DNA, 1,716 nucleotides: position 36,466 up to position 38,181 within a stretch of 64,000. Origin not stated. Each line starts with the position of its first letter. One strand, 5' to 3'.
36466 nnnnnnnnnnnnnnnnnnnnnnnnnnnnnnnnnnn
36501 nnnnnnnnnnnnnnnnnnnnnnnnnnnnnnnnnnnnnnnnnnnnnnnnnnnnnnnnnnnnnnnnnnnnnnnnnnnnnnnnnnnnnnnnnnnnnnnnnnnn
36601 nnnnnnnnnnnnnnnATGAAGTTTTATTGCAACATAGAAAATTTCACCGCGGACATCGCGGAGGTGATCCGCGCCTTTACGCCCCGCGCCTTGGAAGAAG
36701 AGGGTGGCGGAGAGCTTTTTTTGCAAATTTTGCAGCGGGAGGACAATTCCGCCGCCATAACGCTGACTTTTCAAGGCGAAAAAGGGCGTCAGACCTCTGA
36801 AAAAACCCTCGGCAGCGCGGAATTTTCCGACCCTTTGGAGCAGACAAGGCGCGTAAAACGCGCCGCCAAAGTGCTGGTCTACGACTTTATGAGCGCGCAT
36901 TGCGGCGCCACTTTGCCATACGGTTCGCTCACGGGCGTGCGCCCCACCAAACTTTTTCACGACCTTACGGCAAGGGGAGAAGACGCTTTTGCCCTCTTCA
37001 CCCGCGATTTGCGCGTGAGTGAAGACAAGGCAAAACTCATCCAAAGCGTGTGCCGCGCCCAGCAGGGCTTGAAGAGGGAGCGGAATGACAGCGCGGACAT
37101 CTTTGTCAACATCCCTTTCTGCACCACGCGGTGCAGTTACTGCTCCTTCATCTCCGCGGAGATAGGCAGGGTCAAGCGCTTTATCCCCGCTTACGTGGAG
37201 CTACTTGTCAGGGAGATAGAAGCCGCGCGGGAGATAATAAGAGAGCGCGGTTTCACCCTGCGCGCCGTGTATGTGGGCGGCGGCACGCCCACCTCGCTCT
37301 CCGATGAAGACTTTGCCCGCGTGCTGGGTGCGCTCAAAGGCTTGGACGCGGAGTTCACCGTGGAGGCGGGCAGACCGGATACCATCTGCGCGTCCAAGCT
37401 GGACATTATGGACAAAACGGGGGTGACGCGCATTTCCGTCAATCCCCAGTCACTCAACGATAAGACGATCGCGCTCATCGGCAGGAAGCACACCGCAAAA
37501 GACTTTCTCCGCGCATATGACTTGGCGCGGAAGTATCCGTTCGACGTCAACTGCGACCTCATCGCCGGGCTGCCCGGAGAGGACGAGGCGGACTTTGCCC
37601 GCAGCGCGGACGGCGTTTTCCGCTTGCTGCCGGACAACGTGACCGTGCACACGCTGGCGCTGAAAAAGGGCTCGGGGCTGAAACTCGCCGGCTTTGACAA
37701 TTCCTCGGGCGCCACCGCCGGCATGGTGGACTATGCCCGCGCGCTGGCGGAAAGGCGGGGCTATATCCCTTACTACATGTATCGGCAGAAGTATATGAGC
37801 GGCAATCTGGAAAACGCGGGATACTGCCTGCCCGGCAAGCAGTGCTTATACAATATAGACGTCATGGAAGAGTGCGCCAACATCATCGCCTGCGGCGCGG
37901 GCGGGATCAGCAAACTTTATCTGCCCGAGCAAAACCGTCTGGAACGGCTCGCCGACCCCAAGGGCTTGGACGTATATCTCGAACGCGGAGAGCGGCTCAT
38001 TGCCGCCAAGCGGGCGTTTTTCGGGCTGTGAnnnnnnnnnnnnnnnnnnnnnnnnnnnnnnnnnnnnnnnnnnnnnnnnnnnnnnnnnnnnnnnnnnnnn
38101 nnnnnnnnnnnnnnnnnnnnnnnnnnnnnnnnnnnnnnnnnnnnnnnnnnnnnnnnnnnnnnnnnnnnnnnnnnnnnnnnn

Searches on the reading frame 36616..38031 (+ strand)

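Call 61: search_protein_families(library=pfam, max_evalue=0.00001, proteins=[window:36616-38031:+])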
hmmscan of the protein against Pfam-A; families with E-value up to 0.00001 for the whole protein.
window:36616-38031:+ (471 aa): 1 family
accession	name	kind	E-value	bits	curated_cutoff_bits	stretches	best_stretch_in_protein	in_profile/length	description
PF04055.27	Radical_SAM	-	6.3e-26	91.9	29.5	1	167-331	5-163/166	Radical SAM superfamily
